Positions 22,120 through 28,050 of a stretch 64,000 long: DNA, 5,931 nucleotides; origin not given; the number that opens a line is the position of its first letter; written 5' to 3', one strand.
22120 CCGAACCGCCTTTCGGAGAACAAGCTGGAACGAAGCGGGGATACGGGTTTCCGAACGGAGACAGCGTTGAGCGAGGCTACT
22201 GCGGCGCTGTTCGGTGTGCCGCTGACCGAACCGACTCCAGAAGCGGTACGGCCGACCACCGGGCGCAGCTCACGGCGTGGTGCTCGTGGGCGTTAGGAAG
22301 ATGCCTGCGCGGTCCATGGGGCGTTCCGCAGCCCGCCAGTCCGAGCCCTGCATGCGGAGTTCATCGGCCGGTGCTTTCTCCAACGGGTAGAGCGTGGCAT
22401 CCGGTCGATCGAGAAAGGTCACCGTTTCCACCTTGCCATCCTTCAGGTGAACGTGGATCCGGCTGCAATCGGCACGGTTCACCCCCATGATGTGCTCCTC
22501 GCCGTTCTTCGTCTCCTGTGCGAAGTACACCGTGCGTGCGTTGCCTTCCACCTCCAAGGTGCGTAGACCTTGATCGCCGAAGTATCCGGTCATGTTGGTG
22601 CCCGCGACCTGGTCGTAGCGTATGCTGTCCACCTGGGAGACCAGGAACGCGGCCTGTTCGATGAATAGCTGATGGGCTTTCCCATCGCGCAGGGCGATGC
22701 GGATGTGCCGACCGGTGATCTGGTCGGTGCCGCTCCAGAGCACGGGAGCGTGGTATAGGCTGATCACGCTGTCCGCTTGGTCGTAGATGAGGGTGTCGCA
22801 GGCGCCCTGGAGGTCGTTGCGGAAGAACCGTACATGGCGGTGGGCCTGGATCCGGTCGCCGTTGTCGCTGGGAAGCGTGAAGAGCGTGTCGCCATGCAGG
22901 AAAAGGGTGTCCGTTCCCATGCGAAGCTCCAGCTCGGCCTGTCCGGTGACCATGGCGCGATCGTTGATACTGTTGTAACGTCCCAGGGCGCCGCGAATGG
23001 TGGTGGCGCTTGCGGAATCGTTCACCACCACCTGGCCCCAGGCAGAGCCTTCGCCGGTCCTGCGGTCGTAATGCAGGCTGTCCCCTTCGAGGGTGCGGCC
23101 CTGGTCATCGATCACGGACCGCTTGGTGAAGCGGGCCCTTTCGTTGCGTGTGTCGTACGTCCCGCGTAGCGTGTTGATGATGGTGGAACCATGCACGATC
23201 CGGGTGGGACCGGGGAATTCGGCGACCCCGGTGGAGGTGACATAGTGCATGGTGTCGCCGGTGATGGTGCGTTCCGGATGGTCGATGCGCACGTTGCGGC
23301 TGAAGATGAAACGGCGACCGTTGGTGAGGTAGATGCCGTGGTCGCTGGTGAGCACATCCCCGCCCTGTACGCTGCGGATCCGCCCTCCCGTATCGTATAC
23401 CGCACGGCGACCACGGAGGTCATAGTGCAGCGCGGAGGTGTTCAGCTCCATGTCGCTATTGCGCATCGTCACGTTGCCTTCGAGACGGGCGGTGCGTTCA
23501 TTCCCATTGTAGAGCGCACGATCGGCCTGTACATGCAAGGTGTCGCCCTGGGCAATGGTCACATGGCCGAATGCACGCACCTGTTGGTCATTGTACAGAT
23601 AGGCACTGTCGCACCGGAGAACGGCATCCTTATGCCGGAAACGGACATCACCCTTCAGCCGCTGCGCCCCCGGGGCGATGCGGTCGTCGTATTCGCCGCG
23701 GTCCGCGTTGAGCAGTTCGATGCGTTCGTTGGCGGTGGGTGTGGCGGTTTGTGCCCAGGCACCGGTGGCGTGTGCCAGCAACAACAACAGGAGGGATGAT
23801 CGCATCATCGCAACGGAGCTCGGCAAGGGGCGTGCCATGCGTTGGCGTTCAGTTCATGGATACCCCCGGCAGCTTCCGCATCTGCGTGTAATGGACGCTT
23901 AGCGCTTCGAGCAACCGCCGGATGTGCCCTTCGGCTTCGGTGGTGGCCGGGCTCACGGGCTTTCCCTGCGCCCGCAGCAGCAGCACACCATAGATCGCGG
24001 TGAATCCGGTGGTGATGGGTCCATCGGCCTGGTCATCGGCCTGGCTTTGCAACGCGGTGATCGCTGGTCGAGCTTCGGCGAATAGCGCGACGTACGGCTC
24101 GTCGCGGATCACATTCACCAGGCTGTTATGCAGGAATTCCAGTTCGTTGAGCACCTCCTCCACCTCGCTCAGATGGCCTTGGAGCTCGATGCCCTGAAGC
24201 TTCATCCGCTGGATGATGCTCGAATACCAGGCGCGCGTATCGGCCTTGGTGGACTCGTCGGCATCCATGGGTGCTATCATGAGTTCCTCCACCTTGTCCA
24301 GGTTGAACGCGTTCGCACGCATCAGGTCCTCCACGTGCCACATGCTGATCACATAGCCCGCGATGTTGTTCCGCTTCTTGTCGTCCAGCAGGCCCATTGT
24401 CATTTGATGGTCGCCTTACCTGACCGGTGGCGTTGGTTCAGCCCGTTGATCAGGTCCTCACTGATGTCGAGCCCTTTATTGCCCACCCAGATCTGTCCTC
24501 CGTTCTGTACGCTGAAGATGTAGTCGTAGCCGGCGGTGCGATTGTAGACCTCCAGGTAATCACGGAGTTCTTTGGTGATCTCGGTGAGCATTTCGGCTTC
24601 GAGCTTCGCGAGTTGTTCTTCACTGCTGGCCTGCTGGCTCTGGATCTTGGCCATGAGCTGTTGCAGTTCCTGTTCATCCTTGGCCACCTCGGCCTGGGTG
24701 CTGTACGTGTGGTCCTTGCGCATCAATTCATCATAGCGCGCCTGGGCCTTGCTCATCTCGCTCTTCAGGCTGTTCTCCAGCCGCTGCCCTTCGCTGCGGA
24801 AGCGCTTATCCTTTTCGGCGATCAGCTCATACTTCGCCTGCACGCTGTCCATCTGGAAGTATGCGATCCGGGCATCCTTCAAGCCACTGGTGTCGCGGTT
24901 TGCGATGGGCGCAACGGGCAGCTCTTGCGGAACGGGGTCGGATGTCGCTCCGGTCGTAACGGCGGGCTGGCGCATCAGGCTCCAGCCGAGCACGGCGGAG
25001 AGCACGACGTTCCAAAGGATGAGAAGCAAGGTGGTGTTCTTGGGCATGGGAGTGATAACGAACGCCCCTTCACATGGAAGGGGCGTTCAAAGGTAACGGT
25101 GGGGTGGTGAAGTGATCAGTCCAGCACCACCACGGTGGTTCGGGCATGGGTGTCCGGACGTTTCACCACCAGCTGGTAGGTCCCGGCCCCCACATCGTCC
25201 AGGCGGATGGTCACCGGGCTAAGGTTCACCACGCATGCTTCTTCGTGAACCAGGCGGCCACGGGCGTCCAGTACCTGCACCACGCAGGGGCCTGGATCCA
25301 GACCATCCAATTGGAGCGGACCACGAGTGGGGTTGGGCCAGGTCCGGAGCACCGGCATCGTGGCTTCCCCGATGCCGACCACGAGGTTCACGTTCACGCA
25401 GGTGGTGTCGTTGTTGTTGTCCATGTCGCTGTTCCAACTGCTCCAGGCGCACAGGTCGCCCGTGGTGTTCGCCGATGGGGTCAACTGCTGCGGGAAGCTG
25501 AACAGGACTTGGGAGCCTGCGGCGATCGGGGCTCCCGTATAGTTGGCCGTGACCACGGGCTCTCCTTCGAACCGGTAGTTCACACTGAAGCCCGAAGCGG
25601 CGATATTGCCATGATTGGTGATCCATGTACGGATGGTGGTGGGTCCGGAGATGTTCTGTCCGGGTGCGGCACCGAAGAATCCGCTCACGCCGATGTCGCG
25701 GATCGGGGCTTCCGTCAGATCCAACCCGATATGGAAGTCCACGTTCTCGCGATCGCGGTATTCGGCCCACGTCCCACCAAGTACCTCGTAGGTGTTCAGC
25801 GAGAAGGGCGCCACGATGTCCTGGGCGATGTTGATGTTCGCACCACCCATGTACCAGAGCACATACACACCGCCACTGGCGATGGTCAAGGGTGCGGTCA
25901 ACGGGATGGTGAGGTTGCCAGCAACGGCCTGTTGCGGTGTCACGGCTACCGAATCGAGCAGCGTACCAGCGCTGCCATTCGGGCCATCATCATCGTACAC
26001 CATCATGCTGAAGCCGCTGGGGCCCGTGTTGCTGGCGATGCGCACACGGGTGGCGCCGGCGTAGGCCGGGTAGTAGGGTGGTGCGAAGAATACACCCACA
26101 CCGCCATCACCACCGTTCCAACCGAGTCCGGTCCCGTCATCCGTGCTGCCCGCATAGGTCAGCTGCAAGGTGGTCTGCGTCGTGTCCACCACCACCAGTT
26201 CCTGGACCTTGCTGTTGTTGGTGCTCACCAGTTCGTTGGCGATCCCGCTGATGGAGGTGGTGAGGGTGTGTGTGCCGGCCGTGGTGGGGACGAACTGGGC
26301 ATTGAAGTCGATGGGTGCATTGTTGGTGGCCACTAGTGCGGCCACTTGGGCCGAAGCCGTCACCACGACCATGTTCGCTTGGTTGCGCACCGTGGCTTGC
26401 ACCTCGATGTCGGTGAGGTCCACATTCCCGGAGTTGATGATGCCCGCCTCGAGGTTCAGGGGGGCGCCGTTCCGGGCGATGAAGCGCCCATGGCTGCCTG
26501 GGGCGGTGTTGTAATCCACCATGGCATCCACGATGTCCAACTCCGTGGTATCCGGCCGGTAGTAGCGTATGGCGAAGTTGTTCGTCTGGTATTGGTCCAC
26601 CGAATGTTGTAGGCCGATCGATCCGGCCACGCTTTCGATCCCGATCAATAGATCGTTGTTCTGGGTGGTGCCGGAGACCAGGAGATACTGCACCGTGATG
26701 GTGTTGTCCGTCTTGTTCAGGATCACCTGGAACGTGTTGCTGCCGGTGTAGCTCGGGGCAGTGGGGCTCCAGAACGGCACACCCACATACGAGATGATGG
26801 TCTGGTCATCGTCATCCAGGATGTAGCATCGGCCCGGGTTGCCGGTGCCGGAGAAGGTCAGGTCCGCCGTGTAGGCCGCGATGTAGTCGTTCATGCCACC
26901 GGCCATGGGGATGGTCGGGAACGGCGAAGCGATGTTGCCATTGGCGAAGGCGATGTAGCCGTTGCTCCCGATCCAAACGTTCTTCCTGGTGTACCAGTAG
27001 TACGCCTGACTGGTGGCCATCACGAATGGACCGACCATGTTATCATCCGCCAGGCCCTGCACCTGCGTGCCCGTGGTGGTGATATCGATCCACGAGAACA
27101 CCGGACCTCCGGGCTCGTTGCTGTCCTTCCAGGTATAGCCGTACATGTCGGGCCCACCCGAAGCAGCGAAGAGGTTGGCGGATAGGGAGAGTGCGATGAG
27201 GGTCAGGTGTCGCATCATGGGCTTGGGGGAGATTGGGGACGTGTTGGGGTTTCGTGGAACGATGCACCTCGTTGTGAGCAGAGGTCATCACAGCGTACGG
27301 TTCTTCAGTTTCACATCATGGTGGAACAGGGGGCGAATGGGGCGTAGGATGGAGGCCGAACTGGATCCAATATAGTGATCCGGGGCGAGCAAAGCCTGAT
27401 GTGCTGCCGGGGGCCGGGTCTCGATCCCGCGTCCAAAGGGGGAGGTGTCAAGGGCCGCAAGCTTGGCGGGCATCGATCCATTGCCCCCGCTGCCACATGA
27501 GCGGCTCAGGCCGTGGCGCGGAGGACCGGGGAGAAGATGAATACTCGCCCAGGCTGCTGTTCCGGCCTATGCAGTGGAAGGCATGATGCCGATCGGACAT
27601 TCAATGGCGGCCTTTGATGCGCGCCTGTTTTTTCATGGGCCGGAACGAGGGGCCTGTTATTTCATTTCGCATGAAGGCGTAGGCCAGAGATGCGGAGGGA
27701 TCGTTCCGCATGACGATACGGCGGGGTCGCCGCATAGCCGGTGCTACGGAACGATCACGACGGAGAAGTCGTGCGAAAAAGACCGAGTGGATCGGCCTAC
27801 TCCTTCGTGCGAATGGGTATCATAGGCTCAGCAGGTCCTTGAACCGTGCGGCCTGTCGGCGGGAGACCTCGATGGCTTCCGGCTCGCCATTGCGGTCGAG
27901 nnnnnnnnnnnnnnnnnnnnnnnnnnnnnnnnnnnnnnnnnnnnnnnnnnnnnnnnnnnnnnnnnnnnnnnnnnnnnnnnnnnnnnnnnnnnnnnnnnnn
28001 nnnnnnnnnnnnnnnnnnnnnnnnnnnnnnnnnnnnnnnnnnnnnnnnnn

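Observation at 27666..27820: Unnamed intergenic repeat family of about 155-195 nt; copy B shows a 20-bp closing stem and an internal 10-bp stem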

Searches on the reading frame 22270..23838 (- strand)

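Call 41: search_protein_families(library=pfam, proteins=[window:22270-23838:-])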
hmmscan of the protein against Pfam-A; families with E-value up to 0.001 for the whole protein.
window:22270-23838:- (522 aa): 3 families
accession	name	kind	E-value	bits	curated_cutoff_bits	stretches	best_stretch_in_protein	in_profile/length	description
PF13100.11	OstA_2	-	2.5e-44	151.1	21.2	1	38-195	2-158/158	OstA-like protein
PF03968.19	LptD_N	-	2.6e-16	60.3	20.4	1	44-141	3-109/113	LptA/(LptD N-terminal domain) LPS transport protein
PF06835.18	LptC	-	3.1e-08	33.9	21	1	99-146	83-135/175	Lipopolysaccharide-assembly, LptC-related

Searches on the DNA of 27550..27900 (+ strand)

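Call 8: search_rna_families(source=window, start=27550, end=27900, threshold=evalue, max_evalue=10, show_alignments=3)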
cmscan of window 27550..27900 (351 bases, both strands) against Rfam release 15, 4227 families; matches with E-value up to 10: 1.
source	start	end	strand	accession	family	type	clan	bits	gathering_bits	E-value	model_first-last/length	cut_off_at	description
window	27563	27644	+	RF03618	mir-5592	Gene; miRNA;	-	17.5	82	1.8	1-66/66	no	mir-5592 microRNA precursor family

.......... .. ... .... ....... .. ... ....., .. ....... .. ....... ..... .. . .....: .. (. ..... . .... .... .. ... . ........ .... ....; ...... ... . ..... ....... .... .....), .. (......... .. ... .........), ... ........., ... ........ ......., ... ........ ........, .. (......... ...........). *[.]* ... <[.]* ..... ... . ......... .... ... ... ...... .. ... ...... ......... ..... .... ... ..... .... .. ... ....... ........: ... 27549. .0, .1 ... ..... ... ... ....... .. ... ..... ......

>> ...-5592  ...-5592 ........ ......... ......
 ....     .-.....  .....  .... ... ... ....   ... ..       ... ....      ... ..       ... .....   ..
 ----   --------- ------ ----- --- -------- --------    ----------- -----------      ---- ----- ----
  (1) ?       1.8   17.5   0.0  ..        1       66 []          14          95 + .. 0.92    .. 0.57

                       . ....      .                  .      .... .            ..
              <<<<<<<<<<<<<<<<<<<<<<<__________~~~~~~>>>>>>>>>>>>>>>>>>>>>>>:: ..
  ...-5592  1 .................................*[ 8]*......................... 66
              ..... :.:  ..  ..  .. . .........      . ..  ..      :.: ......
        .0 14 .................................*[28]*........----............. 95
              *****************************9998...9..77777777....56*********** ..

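Call 68: search_dna_similar(query=window:27659-27820:+, collection=plasmids, mode=distant, max_evalue=0.01, max_rows=10)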
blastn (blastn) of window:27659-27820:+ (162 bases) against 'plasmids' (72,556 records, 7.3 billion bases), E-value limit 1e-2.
No match.

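Call 90: search_dna_similar(query=window:27659-27820:+, collection=ecoli_genomes, mode=distant, max_evalue=0.01, max_rows=5)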
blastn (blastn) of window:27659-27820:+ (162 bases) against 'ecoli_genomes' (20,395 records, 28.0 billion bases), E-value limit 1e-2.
No match.
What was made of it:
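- On ERIC / enterobacterial REP-BIME: There was no blastn match of copy B in 20,395 E. coli records (call 90).
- Closest known: ERIC/IRU elements of Enterobacteria and Yersinia, and Correia. Different: No sequence similarity; nothing matched in 5,426 E. coli genomes (call 90).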
